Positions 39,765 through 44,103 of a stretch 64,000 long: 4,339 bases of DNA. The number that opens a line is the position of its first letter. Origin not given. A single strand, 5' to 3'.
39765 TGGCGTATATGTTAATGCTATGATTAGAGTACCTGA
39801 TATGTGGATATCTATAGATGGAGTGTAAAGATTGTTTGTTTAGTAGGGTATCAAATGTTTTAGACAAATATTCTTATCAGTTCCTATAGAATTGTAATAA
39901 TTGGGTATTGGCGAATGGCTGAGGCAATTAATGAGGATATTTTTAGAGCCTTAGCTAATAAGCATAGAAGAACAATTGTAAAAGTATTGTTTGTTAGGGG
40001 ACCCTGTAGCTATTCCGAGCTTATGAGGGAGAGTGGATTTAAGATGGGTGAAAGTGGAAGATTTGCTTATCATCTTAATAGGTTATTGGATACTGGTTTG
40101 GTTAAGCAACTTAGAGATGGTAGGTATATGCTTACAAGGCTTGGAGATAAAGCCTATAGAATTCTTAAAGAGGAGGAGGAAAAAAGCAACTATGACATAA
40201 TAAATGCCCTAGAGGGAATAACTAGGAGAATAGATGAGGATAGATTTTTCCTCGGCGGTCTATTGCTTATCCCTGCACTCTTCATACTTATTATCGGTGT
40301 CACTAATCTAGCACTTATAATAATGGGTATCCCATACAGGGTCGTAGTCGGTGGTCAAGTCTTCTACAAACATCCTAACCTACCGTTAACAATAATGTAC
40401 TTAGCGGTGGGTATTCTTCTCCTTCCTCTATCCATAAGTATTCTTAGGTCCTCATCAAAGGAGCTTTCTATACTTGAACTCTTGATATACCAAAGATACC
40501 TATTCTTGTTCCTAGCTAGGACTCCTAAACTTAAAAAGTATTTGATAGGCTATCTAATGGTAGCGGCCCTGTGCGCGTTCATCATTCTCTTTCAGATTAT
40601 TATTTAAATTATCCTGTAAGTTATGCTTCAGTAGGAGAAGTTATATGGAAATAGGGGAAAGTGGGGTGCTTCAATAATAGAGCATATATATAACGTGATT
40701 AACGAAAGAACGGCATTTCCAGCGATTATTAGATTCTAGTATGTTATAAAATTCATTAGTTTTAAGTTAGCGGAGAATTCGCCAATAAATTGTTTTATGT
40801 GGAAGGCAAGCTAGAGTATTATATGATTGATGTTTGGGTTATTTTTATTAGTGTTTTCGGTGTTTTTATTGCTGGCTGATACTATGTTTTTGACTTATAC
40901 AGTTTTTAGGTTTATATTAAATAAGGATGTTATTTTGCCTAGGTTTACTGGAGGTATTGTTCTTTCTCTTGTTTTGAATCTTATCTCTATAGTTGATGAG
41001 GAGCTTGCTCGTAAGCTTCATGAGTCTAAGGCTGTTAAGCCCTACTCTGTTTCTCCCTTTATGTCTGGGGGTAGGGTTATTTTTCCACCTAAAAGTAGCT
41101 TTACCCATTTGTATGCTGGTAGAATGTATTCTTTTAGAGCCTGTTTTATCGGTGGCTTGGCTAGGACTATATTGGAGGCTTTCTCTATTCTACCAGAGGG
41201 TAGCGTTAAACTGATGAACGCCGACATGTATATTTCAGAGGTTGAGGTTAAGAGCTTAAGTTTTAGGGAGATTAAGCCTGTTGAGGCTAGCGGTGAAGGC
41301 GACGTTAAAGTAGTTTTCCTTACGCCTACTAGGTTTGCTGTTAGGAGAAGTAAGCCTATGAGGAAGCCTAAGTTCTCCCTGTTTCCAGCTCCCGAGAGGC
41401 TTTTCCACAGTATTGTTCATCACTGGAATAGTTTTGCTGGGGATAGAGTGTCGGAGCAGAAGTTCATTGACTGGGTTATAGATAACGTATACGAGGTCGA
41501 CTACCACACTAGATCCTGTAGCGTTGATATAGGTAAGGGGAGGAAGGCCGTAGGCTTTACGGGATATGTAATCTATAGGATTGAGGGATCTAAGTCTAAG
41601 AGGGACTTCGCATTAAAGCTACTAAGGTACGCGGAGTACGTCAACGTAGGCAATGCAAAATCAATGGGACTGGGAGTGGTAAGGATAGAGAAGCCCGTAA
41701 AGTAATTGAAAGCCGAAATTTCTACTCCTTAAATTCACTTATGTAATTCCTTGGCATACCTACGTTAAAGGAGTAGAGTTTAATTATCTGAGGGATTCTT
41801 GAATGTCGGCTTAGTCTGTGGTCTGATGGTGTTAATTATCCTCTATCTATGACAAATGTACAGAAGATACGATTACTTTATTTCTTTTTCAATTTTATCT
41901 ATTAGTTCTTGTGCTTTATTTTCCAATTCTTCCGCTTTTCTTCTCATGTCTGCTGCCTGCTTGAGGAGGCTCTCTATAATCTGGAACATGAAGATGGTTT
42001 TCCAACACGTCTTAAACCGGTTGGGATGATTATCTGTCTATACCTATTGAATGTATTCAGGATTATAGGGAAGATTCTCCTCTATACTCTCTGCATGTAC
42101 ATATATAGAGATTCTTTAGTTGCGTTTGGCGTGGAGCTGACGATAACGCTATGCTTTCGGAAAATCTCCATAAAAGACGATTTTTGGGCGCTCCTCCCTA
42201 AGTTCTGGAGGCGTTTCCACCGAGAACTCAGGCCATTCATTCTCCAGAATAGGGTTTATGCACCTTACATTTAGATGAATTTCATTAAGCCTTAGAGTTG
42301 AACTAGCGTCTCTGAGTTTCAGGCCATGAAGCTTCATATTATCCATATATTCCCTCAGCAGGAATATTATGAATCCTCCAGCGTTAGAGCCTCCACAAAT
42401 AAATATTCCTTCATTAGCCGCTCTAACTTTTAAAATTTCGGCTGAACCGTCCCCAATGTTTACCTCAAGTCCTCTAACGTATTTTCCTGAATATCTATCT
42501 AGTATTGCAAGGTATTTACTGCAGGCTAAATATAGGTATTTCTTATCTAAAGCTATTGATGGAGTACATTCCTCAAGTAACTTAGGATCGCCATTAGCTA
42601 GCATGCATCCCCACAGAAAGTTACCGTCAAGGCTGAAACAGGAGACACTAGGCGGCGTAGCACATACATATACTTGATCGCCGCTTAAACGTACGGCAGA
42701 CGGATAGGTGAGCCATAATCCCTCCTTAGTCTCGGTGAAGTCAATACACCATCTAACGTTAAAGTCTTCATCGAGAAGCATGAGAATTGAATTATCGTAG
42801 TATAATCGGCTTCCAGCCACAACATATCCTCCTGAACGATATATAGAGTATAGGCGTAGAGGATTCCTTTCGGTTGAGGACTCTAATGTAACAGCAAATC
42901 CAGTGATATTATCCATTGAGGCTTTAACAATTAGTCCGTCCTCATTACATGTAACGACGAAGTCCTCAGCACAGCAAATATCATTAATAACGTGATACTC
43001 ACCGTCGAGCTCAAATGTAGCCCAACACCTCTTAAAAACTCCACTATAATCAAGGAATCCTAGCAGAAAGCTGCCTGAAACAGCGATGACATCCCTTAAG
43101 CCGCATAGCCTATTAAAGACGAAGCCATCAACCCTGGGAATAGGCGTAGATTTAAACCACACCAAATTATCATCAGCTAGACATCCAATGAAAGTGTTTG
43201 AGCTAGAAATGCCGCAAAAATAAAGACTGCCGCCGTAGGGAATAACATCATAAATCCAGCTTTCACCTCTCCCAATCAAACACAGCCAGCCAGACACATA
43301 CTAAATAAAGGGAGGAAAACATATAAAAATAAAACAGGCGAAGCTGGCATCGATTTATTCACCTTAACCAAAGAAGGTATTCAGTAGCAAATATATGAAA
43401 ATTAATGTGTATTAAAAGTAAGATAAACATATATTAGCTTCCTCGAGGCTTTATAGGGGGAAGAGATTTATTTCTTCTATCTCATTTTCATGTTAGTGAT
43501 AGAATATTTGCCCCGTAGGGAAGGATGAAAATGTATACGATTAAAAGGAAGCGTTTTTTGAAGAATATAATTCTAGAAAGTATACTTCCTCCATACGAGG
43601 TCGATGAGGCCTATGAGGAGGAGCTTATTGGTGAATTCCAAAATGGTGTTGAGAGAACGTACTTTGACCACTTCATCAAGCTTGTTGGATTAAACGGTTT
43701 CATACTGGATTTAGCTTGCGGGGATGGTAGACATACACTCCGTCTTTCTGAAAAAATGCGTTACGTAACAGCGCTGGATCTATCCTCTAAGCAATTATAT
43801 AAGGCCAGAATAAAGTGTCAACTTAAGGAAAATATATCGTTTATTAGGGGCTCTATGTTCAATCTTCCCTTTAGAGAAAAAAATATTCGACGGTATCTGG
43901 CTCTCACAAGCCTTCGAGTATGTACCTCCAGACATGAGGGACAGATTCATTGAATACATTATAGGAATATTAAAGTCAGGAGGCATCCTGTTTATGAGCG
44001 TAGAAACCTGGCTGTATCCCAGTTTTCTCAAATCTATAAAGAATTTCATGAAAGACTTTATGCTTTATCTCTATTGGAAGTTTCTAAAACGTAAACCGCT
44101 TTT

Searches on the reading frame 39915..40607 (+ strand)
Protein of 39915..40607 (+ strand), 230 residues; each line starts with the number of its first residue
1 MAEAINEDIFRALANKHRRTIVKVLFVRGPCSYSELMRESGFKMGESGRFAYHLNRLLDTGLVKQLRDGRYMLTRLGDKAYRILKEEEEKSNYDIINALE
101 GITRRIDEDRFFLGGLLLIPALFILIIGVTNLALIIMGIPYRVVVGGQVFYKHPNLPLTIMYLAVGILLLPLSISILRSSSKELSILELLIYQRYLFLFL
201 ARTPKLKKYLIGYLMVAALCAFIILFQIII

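Call 8: search_protein_families(library=pfam, proteins=[window:39915-40607:+])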
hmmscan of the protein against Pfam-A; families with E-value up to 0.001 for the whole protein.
window:39915-40607:+ (230 aa): 2 families
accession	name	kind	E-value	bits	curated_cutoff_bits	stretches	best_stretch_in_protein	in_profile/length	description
PF24038.1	DUF7347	-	9.3e-12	45.5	27.6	1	7-83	2-76/77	Domain of unknown function (DUF7347)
PF12840.13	HTH_20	-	0.00081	19.7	27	0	13-64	1-49/51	Helix-turn-helix domain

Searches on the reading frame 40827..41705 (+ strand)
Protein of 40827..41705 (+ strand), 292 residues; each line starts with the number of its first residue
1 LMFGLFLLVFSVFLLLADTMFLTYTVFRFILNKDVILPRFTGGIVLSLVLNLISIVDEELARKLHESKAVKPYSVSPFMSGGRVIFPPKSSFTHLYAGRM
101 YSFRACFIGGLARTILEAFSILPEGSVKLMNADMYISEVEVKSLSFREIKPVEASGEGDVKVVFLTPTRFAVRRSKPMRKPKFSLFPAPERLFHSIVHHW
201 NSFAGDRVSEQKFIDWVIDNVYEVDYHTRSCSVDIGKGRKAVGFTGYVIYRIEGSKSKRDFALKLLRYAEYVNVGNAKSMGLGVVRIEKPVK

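Call 8: search_protein_families(library=pfam, proteins=[window:40827-41705:+])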
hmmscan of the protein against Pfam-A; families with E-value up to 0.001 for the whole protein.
window:40827-41705:+ (292 aa): 4 families
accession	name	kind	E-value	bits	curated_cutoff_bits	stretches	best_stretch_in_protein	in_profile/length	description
PF10040.14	CRISPR_Cas6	-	1.1e-16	61.7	25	1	164-285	3-89/89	CRISPR-associated endoribonuclease Cas6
PF19308.4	CRISPR_Cas6_N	-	8.7e-06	26.4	23.9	1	30-78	9-58/147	CRISPR Cas6 N-terminal domain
PF17952.6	Cas6_N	-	1.8e-05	25.4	27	1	25-106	3-80/115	Cas6 N-terminal domain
PF21350.2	Cas6_I-A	-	0.00046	20.8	27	1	47-139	12-100/101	CRISPR-associated protein Cas6, N-terminal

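Call 27: find_encoding_contigs(protein=window:40827-41705:+, flank=10000, max_places=10)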
Protein window:40827-41705:+ (292 aa): no gene with exactly this product is on record in the collection.

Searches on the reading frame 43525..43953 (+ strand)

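Call 8: search_protein_families(library=pfam, proteins=[window:43525-43953:+])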
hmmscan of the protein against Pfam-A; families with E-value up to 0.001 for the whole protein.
window:43525-43953:+ (142 aa): 5 families
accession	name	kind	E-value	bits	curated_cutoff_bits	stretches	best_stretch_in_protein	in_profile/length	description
PF13649.12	Methyltransf_25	-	3.2e-12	47.4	27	1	60-133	1-77/97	Methyltransferase domain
PF08241.18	Methyltransf_11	-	3.8e-09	37.5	21.2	1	61-121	1-61/95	Methyltransferase domain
PF13847.12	Methyltransf_31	-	1.1e-07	32.1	27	1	60-117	7-71/145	Methyltransferase domain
PF01209.24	Ubie_methyltran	-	0.0002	21.2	20.1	1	60-121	51-117/233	ubiE/COQ5 methyltransferase family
PF05958.17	tRNA_U5-meth_tr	-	0.001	18.6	23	0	57-127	202-274/357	tRNA (Uracil-5-)-methyltransferase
